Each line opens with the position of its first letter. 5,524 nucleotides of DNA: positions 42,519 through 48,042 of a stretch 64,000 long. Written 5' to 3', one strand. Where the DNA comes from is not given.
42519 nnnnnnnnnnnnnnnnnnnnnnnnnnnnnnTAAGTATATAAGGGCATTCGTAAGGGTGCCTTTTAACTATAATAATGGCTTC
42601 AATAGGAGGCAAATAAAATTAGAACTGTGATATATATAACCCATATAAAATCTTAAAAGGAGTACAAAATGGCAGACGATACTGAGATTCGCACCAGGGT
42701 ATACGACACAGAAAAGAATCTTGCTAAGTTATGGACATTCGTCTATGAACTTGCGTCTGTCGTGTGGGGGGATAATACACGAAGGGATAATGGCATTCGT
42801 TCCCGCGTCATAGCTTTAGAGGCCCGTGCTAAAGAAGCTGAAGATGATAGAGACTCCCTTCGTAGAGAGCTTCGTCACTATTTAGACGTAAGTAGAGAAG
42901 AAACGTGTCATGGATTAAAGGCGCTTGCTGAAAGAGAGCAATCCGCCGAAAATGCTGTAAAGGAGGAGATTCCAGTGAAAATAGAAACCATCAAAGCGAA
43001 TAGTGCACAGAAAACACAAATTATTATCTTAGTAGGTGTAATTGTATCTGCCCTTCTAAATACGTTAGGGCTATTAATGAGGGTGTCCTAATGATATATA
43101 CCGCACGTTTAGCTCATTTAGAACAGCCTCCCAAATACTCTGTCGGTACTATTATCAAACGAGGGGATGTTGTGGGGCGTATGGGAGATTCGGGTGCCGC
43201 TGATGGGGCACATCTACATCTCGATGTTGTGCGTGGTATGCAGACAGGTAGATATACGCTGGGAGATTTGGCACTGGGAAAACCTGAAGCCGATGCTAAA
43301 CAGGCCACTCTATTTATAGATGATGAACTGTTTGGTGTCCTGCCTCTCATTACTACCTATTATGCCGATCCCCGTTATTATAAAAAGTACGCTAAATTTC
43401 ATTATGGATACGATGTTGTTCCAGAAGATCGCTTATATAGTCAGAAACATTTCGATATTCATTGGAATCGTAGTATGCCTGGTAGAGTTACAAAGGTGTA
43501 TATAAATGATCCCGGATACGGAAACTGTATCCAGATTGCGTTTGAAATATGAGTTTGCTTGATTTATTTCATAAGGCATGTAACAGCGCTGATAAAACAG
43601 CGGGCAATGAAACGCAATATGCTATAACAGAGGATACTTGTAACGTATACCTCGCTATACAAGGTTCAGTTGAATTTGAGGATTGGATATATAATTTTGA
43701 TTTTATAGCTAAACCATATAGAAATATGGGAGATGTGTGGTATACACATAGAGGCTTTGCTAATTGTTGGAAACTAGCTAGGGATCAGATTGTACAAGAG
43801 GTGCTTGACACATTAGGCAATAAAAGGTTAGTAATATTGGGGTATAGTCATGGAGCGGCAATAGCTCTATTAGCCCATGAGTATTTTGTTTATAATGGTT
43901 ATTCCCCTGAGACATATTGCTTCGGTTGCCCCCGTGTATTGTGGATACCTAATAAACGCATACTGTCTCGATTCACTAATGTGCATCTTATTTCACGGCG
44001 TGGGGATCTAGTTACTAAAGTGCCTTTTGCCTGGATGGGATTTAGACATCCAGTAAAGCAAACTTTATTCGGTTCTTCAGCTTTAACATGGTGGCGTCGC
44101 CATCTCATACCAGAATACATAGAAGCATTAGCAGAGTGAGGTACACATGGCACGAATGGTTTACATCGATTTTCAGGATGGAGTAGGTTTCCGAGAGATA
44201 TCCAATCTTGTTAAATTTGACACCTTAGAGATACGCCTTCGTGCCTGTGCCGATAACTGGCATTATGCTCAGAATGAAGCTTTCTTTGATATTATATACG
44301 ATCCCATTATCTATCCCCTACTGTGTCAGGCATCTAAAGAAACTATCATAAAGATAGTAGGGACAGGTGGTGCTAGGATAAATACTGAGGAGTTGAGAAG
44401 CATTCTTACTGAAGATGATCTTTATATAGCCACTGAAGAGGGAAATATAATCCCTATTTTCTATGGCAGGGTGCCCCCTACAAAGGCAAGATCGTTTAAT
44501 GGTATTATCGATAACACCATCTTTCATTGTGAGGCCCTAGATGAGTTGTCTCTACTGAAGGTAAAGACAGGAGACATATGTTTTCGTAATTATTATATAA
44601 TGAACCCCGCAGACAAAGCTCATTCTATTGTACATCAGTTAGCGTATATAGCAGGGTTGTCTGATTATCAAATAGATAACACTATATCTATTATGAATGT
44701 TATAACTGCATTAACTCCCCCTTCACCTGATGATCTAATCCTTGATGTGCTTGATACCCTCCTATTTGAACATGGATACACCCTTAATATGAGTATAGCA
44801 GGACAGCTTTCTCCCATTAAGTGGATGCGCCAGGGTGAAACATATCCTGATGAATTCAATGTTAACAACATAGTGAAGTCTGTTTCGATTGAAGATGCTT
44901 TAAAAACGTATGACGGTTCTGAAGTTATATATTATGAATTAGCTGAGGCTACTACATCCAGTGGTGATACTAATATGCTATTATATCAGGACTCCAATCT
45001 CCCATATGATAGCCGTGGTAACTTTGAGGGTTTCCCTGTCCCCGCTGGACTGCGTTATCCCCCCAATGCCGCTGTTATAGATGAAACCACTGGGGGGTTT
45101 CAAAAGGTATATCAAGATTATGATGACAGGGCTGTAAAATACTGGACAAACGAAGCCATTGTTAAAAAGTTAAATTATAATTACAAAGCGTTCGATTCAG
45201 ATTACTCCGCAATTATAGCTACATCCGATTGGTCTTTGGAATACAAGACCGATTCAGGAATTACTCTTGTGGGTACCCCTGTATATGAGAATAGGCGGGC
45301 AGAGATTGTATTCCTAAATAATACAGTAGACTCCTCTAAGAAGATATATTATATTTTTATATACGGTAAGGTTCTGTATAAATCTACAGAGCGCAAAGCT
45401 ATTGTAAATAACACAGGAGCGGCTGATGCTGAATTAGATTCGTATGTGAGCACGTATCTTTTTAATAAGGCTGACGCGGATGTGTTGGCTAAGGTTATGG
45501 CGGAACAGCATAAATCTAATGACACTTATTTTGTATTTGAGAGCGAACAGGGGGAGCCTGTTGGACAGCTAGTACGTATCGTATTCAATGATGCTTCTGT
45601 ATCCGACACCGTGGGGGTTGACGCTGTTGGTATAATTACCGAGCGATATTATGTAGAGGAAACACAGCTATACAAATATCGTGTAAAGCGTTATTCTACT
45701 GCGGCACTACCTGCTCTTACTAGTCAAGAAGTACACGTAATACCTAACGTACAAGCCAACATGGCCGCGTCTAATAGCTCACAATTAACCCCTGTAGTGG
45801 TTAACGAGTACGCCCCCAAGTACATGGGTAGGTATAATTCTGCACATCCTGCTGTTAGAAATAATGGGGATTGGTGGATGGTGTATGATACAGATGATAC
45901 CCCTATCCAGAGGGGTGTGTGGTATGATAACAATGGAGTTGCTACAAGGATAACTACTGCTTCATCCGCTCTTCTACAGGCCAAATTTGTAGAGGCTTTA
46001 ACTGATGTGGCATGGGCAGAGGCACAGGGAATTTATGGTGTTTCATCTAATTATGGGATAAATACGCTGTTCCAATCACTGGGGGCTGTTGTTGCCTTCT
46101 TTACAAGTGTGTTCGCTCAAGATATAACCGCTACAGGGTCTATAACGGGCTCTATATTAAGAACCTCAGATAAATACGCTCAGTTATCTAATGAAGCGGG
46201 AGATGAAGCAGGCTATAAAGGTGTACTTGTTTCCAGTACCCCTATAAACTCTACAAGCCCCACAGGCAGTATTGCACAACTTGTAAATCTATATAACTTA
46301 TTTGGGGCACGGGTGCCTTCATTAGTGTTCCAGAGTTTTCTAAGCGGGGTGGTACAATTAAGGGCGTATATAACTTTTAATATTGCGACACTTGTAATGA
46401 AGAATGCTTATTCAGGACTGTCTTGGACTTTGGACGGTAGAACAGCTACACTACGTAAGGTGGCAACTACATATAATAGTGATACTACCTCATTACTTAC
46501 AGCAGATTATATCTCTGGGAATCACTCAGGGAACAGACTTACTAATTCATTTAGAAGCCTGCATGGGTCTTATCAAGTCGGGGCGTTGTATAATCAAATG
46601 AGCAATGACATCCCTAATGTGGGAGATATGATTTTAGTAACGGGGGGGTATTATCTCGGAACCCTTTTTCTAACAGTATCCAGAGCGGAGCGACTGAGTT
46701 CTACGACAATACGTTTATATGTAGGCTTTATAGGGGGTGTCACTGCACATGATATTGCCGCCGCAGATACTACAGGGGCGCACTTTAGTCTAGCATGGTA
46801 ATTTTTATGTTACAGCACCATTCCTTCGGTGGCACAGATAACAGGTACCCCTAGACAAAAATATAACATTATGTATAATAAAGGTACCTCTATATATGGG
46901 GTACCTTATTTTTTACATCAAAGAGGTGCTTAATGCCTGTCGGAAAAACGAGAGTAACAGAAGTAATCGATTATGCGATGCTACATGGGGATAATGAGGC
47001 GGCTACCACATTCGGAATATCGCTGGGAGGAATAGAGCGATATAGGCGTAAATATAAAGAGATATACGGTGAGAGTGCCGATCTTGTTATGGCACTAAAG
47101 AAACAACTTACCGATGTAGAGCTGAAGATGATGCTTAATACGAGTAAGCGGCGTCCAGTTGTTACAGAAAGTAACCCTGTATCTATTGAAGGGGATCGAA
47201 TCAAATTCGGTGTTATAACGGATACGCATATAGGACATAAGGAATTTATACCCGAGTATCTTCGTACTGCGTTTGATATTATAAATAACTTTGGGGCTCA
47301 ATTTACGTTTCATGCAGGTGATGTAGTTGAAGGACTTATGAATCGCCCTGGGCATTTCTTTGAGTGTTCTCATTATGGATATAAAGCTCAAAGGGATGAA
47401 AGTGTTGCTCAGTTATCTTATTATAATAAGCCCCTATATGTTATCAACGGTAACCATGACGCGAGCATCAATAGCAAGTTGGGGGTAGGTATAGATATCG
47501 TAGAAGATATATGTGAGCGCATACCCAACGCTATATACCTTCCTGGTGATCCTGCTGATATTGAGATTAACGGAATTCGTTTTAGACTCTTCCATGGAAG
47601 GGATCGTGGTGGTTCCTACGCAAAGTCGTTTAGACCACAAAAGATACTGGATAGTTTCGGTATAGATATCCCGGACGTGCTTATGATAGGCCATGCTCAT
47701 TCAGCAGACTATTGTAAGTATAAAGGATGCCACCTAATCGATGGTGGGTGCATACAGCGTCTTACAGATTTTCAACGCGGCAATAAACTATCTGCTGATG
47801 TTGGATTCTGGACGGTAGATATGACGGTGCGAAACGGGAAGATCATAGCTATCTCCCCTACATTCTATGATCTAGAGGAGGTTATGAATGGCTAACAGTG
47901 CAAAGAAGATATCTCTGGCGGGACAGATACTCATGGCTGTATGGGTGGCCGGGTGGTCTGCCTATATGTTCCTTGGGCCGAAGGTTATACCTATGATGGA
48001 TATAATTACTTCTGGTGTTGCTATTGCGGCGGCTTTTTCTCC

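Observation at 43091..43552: Circularly permuted M23 peptidase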

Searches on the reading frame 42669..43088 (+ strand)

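Call 4: search_protein_families(library=pfam, proteins=[window:42669-43088:+], max_evalue=10)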
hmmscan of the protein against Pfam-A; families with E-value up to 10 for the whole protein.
window:42669-43088:+ (140 aa): 0 families

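Call 5: search_protein_families(library=phrogs, proteins=[window:42669-43088:+], max_evalue=1)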
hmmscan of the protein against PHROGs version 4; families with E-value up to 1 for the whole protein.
window:42669-43088:+ (140 aa): 1 family
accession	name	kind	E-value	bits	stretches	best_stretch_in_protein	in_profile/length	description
phrog_1863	-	unknown function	0.32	12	1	35-67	62-94/97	-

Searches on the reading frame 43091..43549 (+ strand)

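Call 4: search_protein_families(library=pfam, proteins=[window:43091-43549:+], max_evalue=10)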
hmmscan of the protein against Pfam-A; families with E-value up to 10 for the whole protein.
window:43091-43549:+ (153 aa): 2 families
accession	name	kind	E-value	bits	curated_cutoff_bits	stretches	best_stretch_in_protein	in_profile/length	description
PF01551.29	Peptidase_M23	-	4.3e-07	30.5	28.7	1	3-48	45-89/96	Peptidase family M23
PF15566.12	Imm32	-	0.2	12.1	27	1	33-45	23-35/54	Immunity protein 32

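Call 5: search_protein_families(library=phrogs, proteins=[window:43091-43549:+], max_evalue=1)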
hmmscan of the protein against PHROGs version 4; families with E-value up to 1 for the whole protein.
window:43091-43549:+ (153 aa): 15 families
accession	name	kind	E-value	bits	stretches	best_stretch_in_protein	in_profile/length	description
phrog_11037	-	unknown function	5.9e-10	39.9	1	6-79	244-310/365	-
phrog_3578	-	lysis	2e-09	38.3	1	8-49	298-339/405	endolysin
phrog_7767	-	other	3.2e-07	31.3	1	4-48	65-109/194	metallo-endopeptidase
phrog_14988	-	other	1.4e-05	25.9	1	3-46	84-126/272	peptidase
phrog_9066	-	lysis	4.1e-05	23.6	1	9-50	97-138/413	endolysin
phrog_4070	-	tail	0.0004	19.6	1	8-58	671-721/989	tail length tape measure protein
phrog_23188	-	tail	0.0015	16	1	7-47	3210-3250/5002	tail length tape measure protein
phrog_1067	-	head and packaging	0.0026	17.2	1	15-54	813-852/991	minor head protein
phrog_167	-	tail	0.0042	15.8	1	93-150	1208-1253/1555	tail length tape measure protein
phrog_10030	-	tail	0.0045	15.3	1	8-54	1968-2013/2105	tail length tape measure protein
phrog_6700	-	lysis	0.006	14.5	1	4-50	2669-2715/2898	endolysin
phrog_28672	-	other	0.008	15.8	1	17-46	344-373/397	metallo-endopeptidase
phrog_33207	-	other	0.036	14.9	1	7-45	76-114/240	metallo-endopeptidase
phrog_13392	-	lysis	0.051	14.1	1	17-47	118-148/308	endolysin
phrog_8537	-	unknown function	0.11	12.7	1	7-53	61-106/384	-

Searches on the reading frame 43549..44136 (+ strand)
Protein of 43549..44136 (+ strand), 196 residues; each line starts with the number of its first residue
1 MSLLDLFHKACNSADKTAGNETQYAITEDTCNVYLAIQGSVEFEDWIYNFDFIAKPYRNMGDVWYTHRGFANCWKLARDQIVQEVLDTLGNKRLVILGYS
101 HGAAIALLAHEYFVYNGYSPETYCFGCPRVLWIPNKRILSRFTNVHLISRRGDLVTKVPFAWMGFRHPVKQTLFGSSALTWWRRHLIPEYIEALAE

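Call 4: search_protein_families(library=pfam, proteins=[window:43549-44136:+], max_evalue=10)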
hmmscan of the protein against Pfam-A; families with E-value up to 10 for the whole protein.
window:43549-44136:+ (196 aa): 6 families
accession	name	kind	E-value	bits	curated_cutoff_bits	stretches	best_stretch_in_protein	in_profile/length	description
PF01764.32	Lipase_3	-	9.6e-18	64.9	22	1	34-160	1-137/140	Lipase (class 3)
PF12697.13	Abhydrolase_6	-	0.00043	21.5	26.3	1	76-184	50-146/217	Alpha/beta hydrolase family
PF00561.26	Abhydrolase_1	-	0.0032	17.6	25.8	1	81-109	58-86/245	alpha/beta hydrolase fold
PF01083.28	Cutinase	-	0.058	13.8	25.9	1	80-109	67-96/173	Cutinase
PF02230.22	Abhydrolase_2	-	0.1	12.8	23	1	69-108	82-121/217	Phospholipase/Carboxylesterase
PF00653.27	BIR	-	0.13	13.3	22.9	1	106-138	21-55/70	Inhibitor of Apoptosis domain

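Call 5: search_protein_families(library=phrogs, proteins=[window:43549-44136:+], max_evalue=1)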
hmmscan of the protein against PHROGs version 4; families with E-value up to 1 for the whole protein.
window:43549-44136:+ (196 aa): 3 families
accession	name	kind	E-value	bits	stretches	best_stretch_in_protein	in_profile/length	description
phrog_21992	-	other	1.7e-21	78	1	18-195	31-206/213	esterase/lipase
phrog_26237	-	unknown function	0.16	13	1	43-97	52-110/144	-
phrog_20134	-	unknown function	0.21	11.4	1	84-117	156-189/464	-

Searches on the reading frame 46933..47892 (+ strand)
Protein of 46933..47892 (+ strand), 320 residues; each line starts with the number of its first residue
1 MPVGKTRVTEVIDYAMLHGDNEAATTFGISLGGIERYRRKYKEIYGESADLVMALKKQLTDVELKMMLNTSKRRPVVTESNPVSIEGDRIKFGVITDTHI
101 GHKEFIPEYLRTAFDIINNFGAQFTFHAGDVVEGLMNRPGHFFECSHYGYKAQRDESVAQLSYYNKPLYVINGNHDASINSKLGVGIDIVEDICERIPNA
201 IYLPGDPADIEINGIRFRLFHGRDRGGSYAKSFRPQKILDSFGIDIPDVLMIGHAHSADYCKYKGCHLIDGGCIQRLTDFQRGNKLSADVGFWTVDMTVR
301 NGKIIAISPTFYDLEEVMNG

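Call 16: search_protein_families(library=phrogs, proteins=[window:46933-47892:+], max_evalue=0.001)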
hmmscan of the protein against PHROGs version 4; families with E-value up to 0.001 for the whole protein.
window:46933-47892:+ (320 aa): 4 families
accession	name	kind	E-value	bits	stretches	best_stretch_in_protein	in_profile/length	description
phrog_7339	-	DNA, RNA and nucleotide metabolism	6.1e-10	39.9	1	94-264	34-207/263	DNA repair exonuclease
phrog_1649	-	other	7e-07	29.2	1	73-213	19-138/308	metallo-phosphoesterase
phrog_100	-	DNA, RNA and nucleotide metabolism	5.3e-05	22.8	1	72-179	11-118/989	SbcD-like subunit of palindrome specific endonuclease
phrog_7158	-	unknown function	0.00051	19.9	1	84-177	216-311/554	-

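Call 17: search_protein_families(library=pfam, proteins=[window:46933-47892:+], max_evalue=0.01)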
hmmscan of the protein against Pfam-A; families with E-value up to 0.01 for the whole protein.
window:46933-47892:+ (320 aa): 2 families
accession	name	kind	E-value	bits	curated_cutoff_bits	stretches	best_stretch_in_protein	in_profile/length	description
PF12850.12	Metallophos_2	-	1.1e-08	35.7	27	1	91-277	2-138/154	Calcineurin-like phosphoesterase superfamily domain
PF00149.33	Metallophos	-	3.6e-06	28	21.5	1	90-179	1-74/191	Calcineurin-like phosphoesterase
